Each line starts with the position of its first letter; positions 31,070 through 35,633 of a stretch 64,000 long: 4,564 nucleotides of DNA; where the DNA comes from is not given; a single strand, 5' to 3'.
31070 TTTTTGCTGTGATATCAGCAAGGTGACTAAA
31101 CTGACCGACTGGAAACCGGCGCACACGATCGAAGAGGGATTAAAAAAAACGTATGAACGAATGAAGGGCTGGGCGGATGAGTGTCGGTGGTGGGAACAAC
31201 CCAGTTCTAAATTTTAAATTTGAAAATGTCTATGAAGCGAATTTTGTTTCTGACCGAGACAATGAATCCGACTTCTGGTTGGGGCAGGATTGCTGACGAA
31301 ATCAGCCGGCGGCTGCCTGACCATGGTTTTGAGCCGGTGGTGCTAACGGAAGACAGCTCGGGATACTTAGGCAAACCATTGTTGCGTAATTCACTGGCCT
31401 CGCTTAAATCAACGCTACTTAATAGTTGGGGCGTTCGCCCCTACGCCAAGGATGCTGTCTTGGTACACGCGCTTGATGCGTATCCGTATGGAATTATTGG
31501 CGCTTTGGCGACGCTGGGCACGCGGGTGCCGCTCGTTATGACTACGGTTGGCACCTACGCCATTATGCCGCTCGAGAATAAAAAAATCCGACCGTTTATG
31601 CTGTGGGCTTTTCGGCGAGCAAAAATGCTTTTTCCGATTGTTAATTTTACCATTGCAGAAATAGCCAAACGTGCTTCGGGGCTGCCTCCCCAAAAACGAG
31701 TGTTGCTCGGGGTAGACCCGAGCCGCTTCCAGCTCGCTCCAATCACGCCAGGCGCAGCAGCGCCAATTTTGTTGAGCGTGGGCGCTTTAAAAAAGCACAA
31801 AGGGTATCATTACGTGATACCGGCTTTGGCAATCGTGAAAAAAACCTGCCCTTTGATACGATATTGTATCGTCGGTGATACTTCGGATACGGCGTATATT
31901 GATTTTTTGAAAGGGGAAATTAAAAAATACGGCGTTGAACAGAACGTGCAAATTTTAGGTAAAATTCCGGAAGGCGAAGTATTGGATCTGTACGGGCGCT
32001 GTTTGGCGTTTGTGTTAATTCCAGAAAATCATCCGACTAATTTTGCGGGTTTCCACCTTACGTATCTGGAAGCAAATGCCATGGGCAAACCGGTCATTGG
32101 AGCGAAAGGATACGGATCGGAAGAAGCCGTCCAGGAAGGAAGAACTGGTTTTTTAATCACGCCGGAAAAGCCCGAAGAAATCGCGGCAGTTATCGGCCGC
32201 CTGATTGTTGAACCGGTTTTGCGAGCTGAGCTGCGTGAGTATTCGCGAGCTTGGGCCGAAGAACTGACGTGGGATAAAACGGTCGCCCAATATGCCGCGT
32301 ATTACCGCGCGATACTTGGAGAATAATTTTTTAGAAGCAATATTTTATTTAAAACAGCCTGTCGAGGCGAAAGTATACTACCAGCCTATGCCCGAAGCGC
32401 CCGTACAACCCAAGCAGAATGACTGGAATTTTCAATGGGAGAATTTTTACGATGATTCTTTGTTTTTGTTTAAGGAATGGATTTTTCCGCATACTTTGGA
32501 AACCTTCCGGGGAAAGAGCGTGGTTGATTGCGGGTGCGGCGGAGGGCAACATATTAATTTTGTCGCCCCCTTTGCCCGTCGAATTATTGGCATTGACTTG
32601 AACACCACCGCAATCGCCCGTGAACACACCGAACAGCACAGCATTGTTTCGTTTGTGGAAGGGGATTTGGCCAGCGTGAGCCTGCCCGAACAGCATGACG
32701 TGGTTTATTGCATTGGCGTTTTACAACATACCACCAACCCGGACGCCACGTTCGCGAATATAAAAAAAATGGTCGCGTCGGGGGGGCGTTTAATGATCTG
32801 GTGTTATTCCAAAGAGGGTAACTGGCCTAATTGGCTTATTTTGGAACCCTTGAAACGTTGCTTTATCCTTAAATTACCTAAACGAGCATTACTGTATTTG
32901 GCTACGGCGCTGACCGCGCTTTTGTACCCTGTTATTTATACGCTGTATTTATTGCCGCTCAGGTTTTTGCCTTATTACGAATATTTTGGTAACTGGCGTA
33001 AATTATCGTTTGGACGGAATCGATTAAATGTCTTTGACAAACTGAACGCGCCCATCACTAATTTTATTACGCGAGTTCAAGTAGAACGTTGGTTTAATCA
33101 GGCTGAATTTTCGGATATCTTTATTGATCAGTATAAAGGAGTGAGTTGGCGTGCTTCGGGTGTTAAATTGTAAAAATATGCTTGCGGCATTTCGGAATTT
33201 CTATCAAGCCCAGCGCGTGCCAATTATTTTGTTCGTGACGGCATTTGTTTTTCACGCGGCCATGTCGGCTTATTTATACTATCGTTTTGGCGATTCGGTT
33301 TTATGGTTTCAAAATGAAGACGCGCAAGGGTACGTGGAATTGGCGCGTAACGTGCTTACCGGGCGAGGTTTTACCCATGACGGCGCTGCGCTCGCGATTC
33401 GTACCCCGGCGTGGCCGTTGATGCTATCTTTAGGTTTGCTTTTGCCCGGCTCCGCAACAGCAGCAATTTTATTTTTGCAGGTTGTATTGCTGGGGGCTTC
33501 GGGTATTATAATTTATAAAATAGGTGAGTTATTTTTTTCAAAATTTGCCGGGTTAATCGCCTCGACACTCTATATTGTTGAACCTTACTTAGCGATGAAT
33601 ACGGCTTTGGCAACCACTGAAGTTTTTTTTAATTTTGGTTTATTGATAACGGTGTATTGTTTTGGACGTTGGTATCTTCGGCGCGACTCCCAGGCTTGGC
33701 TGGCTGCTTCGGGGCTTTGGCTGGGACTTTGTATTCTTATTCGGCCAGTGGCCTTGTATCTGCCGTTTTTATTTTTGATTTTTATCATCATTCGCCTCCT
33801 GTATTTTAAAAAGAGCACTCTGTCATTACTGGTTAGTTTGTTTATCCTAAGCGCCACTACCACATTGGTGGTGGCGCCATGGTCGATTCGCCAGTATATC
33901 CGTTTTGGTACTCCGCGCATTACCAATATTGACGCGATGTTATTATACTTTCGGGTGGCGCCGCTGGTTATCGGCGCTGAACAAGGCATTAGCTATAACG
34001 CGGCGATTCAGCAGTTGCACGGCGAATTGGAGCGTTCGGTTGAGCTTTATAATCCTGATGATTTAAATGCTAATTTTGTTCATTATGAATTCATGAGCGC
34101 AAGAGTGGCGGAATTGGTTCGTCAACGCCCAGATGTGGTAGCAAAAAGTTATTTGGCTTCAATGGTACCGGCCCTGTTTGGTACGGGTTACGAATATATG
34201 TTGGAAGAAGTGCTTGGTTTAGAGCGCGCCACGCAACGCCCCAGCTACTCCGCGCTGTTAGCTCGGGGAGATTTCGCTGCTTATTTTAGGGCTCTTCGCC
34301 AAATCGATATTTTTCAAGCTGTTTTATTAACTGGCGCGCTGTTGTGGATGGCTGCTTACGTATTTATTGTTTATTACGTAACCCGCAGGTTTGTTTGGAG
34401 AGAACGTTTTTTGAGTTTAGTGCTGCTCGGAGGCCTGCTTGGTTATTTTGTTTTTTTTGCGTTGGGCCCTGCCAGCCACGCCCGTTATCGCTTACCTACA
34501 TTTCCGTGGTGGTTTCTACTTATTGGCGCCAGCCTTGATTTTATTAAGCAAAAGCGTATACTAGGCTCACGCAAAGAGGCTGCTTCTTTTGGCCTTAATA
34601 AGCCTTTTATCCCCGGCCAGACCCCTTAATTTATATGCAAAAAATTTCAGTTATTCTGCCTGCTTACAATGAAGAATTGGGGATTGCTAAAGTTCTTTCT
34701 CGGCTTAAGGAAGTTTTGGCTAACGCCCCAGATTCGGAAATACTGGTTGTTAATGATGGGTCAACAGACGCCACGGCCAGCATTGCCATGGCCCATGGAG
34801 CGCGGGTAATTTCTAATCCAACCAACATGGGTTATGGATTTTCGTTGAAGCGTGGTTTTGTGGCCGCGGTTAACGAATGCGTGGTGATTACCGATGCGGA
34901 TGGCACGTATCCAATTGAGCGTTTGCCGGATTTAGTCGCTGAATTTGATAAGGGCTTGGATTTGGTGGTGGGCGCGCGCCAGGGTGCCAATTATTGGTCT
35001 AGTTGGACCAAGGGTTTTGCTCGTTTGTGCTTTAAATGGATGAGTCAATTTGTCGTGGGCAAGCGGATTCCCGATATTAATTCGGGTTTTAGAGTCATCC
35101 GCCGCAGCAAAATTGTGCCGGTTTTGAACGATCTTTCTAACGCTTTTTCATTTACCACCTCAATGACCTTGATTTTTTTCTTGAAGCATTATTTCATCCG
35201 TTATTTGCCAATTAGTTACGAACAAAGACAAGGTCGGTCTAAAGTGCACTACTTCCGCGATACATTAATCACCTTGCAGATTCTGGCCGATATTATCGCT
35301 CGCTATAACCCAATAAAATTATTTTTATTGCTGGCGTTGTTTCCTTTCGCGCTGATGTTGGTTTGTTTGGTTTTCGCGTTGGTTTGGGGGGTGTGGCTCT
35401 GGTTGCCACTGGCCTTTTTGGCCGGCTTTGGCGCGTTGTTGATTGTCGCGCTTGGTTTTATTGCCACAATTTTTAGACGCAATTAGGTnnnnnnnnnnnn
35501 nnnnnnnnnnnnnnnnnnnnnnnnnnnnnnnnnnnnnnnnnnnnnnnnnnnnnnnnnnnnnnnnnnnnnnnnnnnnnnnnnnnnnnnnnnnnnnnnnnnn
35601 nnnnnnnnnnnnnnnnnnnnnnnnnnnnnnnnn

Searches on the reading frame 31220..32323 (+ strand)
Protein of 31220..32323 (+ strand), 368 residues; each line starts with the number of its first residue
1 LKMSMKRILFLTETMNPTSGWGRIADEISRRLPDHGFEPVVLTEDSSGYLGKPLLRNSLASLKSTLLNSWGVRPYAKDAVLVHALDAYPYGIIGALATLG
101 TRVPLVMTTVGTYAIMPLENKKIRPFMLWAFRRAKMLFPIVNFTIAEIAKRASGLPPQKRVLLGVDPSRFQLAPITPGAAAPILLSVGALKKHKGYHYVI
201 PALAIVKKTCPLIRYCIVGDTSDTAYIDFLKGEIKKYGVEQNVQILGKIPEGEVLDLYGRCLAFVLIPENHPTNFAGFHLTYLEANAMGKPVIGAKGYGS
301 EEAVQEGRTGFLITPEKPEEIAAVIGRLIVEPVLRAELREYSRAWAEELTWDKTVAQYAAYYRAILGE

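Call 20: search_protein_families(library=pfam, proteins=[window:31220-32323:+], max_evalue=0.00001)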
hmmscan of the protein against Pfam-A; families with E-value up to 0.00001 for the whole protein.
window:31220-32323:+ (368 aa): 2 families
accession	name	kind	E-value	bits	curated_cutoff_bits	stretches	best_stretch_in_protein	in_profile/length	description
PF00534.26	Glycos_transf_1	-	1e-29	103.7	26.4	1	182-345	16-172/172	Glycosyl transferases group 1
PF13692.12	Glyco_trans_1_4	-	2.2e-21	77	27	1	182-329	2-140/142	Glycosyl transferases group 1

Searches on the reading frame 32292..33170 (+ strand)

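Call 20: search_protein_families(library=pfam, proteins=[window:32292-33170:+], max_evalue=0.00001)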
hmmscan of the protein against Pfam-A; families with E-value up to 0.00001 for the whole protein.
window:32292-33170:+ (293 aa): 7 families
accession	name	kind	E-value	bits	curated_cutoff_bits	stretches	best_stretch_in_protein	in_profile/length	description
PF08241.18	Methyltransf_11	-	5.5e-16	59.4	21.2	1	78-169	1-95/95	Methyltransferase domain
PF13847.12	Methyltransf_31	-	3.4e-13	50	27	1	73-170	3-110/145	Methyltransferase domain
PF13649.12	Methyltransf_25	-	5.7e-13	49.8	27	1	77-165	1-97/97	Methyltransferase domain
PF08242.18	Methyltransf_12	-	2.5e-12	47.8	30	1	79-167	2-98/98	Methyltransferase domain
PF13489.12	Methyltransf_23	-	3.4e-11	43.6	27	1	71-175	20-122/164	Methyltransferase domain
PF05401.17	NodS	-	6.1e-08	33.2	24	1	75-168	45-143/201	Nodulation protein S (NodS)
PF08003.17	Methyltransf_9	-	2.1e-07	30.7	23.8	1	66-183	109-231/315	Protein of unknown function (DUF1698)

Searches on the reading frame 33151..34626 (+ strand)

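Call 20: search_protein_families(library=pfam, proteins=[window:33151-34626:+], max_evalue=0.00001)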
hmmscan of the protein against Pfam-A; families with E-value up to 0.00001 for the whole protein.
window:33151-34626:+ (492 aa): 2 families
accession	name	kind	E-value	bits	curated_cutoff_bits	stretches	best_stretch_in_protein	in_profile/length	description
PF13231.12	PMT_2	-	7.4e-12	46.2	26.1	1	85-236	3-154/160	Dolichyl-phosphate-mannose-protein mannosyltransferase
PF02366.24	PMT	-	9.5e-07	29.1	22.7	1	122-248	102-234/245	Dolichyl-phosphate-mannose-protein mannosyltransferase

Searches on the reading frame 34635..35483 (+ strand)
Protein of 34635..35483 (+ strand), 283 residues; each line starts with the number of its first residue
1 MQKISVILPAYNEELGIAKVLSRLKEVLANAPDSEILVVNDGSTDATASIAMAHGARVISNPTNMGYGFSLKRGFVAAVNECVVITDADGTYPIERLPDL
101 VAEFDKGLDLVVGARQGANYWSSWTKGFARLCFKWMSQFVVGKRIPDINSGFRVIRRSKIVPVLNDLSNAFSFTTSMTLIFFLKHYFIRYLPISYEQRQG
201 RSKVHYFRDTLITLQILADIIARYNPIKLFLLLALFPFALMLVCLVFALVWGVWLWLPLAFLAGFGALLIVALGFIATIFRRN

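Call 20: search_protein_families(library=pfam, proteins=[window:34635-35483:+], max_evalue=0.00001)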
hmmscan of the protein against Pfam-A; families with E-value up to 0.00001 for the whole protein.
window:34635-35483:+ (283 aa): 2 families
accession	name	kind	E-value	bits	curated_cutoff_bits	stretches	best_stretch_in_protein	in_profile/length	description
PF00535.33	Glycos_transf_2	-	2e-26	93.4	23.3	1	5-159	1-163/168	Glycosyl transferase family 2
PF13641.12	Glyco_tranf_2_3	-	5.4e-06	27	27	1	3-128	2-135/230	Glycosyltransferase like family 2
